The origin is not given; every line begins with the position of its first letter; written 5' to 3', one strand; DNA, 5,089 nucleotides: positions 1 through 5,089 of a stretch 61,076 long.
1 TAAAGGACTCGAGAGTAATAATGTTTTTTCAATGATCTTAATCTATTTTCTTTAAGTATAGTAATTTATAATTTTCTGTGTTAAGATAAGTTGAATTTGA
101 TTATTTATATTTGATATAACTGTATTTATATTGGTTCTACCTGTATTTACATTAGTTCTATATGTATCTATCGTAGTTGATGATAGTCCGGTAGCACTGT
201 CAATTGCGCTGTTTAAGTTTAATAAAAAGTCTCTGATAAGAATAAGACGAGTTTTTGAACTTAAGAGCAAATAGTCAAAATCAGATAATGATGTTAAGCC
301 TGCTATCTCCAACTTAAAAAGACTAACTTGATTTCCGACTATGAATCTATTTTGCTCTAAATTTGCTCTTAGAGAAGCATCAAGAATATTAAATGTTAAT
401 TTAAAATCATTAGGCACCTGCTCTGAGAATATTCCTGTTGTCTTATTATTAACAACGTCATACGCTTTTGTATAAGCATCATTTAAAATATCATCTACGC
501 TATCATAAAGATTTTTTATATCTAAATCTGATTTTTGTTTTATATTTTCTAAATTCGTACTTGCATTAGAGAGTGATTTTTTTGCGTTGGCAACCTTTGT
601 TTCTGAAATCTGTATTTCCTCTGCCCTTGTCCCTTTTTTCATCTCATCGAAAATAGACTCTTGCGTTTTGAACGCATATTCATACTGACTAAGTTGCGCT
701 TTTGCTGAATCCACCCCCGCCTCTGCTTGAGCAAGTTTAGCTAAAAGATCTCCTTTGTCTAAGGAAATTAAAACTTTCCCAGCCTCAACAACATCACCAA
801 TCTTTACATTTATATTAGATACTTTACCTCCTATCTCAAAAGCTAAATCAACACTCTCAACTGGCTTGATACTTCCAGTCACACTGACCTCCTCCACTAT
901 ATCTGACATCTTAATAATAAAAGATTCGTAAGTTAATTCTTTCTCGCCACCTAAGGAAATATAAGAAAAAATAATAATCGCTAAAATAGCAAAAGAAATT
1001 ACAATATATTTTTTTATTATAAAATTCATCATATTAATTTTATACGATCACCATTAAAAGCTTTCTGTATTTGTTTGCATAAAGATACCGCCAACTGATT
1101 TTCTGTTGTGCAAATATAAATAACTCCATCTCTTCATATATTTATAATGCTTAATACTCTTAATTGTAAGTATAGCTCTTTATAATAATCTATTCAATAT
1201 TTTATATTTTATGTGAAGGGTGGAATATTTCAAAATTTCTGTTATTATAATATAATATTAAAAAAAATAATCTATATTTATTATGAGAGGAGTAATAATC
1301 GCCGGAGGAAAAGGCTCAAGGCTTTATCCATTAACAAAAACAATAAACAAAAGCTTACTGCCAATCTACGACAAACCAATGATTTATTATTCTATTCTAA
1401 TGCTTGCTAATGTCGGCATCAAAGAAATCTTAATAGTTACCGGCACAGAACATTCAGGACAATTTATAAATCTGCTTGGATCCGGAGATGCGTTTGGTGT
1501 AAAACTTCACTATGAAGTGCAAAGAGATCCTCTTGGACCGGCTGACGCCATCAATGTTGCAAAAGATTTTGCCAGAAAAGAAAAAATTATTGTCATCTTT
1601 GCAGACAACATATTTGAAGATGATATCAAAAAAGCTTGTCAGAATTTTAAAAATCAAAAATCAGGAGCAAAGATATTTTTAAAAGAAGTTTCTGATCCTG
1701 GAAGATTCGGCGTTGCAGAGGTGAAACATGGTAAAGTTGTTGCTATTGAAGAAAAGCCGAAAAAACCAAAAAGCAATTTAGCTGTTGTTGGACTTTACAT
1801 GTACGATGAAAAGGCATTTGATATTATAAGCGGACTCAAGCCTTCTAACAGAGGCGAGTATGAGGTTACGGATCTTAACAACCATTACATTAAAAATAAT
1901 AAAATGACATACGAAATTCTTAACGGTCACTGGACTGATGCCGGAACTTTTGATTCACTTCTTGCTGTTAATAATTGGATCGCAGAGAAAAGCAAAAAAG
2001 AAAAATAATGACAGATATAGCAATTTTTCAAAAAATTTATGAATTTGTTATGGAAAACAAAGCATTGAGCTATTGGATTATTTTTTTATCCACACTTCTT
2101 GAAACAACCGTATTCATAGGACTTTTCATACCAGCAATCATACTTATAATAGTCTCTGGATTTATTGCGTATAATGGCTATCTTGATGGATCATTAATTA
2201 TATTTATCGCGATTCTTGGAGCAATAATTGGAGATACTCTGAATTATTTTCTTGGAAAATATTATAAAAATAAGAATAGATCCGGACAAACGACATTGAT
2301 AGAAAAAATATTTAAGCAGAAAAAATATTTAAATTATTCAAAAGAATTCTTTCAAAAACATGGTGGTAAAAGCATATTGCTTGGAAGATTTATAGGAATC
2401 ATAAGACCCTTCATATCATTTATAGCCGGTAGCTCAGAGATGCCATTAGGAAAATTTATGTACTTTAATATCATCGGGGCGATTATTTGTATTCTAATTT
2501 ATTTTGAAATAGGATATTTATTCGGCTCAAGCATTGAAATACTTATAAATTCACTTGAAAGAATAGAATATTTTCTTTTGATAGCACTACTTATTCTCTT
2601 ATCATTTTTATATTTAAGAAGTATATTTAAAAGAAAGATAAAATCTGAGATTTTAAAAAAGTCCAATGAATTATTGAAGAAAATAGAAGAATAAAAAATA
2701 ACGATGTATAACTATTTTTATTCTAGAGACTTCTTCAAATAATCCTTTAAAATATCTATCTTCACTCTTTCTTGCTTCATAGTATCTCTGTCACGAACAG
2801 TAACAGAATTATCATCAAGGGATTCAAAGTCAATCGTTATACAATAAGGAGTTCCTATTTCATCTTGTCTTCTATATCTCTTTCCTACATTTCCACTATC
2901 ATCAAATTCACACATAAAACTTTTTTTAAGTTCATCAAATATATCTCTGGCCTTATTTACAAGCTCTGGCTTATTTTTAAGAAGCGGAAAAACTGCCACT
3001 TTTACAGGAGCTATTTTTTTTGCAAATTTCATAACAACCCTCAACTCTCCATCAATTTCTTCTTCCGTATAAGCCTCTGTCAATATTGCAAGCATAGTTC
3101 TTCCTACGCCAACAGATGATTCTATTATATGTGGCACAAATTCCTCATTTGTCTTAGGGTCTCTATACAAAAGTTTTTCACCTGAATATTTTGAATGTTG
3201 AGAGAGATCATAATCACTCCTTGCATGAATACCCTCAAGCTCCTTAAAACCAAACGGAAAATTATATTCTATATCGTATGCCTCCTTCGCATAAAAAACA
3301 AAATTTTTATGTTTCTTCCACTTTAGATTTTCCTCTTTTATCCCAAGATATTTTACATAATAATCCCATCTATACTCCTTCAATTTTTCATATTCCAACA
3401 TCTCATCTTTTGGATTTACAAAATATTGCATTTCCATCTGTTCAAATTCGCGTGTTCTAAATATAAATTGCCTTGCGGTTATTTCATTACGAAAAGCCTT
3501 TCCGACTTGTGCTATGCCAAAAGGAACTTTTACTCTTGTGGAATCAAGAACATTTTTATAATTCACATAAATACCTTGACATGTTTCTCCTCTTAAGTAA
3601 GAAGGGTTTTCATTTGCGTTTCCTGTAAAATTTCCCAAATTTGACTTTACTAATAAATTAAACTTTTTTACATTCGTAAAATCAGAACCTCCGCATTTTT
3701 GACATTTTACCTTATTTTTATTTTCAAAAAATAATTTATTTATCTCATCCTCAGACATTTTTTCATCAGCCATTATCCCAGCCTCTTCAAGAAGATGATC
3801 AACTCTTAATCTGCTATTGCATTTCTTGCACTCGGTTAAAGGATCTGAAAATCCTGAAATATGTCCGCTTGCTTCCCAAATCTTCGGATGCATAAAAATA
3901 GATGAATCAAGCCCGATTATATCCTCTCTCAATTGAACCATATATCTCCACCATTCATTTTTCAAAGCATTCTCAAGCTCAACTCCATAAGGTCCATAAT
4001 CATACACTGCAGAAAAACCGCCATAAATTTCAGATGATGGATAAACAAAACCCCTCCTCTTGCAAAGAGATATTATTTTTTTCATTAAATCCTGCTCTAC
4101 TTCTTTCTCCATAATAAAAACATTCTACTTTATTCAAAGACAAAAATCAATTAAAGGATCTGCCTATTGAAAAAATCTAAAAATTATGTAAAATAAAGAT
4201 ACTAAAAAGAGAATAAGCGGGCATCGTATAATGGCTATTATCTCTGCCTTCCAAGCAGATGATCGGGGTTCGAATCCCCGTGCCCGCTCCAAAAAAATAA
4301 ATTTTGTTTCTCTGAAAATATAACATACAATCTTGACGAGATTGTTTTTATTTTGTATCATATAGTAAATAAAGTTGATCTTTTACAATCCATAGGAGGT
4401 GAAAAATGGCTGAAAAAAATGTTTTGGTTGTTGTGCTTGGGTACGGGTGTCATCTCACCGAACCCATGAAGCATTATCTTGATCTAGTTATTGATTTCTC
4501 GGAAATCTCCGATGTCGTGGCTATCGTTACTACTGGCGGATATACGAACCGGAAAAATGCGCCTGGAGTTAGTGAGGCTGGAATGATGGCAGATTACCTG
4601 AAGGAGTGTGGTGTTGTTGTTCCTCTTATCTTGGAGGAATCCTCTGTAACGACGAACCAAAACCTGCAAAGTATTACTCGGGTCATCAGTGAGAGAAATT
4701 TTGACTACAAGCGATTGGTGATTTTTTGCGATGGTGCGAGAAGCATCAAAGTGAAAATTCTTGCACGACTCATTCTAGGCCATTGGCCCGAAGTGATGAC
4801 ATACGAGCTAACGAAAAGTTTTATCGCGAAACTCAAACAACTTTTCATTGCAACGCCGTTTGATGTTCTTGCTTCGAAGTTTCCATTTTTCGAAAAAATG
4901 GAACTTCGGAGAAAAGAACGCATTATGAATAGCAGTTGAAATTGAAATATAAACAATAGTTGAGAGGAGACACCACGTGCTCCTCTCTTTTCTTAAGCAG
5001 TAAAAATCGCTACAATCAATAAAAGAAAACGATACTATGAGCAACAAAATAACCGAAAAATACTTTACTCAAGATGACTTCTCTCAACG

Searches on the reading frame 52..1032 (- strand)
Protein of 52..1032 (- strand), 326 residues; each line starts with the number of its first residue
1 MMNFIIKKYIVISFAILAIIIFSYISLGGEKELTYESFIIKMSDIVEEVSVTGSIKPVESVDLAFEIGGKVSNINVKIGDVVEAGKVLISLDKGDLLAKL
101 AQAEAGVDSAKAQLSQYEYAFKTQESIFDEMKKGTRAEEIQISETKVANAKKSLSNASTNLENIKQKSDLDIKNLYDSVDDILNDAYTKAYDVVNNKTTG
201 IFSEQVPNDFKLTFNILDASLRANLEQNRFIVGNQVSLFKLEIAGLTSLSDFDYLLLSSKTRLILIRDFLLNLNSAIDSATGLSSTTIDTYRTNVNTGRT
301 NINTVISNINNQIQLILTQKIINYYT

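Call 17: search_protein_families(library=pfam, proteins=[window:52-1032:-], max_evalue=0.001)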
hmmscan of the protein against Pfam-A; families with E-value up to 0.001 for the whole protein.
window:52-1032:- (326 aa): 1 family
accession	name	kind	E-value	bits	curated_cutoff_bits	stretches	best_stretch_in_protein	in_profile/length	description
PF13533.13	Biotin_lipoyl_2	-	0.00031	20.9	29.8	1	64-92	4-32/32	Biotin-lipoyl like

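Call 58: find_encoding_contigs(protein=window:52-1032:-, flank=10000, max_places=2)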
Protein window:52-1032:- (326 aa): no gene with exactly this product is on record in the collection.

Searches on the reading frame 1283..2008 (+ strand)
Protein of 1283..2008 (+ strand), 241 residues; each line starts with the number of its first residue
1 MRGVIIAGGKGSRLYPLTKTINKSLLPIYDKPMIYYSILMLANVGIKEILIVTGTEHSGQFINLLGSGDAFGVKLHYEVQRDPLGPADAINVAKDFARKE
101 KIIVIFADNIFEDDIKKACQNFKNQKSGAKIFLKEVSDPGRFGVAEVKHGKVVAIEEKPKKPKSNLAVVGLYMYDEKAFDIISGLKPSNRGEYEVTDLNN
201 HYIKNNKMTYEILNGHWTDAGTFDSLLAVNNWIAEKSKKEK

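Call 17: search_protein_families(library=pfam, proteins=[window:1283-2008:+], max_evalue=0.001)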
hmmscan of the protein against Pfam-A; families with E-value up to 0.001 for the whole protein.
window:1283-2008:+ (241 aa): 2 families
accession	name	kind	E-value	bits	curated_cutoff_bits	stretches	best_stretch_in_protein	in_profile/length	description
PF00483.29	NTP_transferase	-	1.4e-61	208.6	21.2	1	3-234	2-243/245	Nucleotidyl transferase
PF12804.13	NTP_transf_3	-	9.4e-12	45.8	27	1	3-127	1-116/160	MobA-like NTP transferase domain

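Call 60: find_encoding_contigs(protein=window:1283-2008:+, flank=10000, max_places=1)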
Protein window:1283-2008:+ (241 aa): 6 contigs read that carry it; 1 place shown.
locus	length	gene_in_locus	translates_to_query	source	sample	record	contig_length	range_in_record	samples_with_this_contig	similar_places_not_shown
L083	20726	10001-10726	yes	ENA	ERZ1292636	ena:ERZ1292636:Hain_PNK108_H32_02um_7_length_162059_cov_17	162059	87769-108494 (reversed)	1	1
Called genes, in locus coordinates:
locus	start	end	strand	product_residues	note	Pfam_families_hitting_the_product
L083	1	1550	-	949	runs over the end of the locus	PF03477:ATP-cone, PF00317:Ribonuc_red_lgN, PF02867:Ribonuc_red_lgC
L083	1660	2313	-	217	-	PF00578:AhpC-TSA, PF08534:Redoxin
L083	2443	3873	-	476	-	PF01551:Peptidase_M23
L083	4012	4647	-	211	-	-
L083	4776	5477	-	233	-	PF01255:Prenyltransf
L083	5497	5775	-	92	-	PF00708:Acylphosphatase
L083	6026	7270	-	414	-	PF12704:MacB_PCD, PF02687:FtsX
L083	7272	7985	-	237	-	PF00005:ABC_tran, PF02463:SMC_N (weak), PF13304:AAA_21 (faint)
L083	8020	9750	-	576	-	PF25990:Beta-barrel_YknX (faint), PF25917:BSH_RND (weak), PF25973:BSH_CzcB (faint), PF25954:Beta-barrel_RND_2 (faint)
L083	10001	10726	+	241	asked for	PF00483:NTP_transferase, PF12804:NTP_transf_3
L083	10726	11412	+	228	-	PF09335:VTT_dom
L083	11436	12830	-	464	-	PF28494:GlyRS_ins_1 (faint), PF00587:tRNA-synt_2b, PF03129:HGTP_anticodon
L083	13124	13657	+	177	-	PF02698:DUF218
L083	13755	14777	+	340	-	-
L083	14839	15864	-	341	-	PF01595:CNNM, PF00571:CBS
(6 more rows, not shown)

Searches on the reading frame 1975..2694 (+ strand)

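Call 17: search_protein_families(library=pfam, proteins=[window:1975-2694:+], max_evalue=0.001)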
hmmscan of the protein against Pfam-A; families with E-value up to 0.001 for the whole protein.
window:1975-2694:+ (239 aa): 1 family
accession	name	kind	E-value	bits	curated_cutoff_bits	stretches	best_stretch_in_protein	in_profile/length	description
PF09335.16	VTT_dom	-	5.4e-20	72.5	33.9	1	52-181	1-122/123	VTT domain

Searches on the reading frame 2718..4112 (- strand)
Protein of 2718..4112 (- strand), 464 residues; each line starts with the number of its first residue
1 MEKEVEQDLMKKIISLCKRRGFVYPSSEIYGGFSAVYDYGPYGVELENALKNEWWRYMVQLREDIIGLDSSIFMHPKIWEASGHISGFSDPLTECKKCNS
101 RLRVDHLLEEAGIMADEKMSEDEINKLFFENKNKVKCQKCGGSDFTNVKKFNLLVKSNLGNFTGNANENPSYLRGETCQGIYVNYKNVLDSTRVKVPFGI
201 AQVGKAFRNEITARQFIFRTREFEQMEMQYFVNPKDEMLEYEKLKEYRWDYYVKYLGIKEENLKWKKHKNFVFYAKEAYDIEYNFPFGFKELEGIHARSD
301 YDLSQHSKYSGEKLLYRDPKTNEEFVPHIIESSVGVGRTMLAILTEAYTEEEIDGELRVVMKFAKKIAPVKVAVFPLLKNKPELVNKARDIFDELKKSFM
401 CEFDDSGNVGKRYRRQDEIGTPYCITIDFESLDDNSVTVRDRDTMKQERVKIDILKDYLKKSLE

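Call 17: search_protein_families(library=pfam, proteins=[window:2718-4112:-], max_evalue=0.001)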
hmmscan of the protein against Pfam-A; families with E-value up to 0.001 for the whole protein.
window:2718-4112:- (464 aa): 2 families
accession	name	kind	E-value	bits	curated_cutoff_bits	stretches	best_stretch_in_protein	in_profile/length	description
PF03129.25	HGTP_anticodon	-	4.6e-23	81.6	21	1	371-461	1-93/94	Anticodon binding domain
PF00587.30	tRNA-synt_2b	-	8.5e-14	52.4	29.3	1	167-345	7-177/179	tRNA synthetase class II core domain (G, H, P, S and T)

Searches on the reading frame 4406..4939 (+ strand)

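Call 17: search_protein_families(library=pfam, proteins=[window:4406-4939:+], max_evalue=0.001)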
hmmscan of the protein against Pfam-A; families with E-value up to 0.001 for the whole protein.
window:4406-4939:+ (177 aa): 1 family
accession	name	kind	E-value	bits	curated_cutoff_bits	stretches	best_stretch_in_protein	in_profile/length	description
PF02698.23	DUF218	-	1.7e-09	38.1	27.6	1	8-120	3-100/133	DUF218 domain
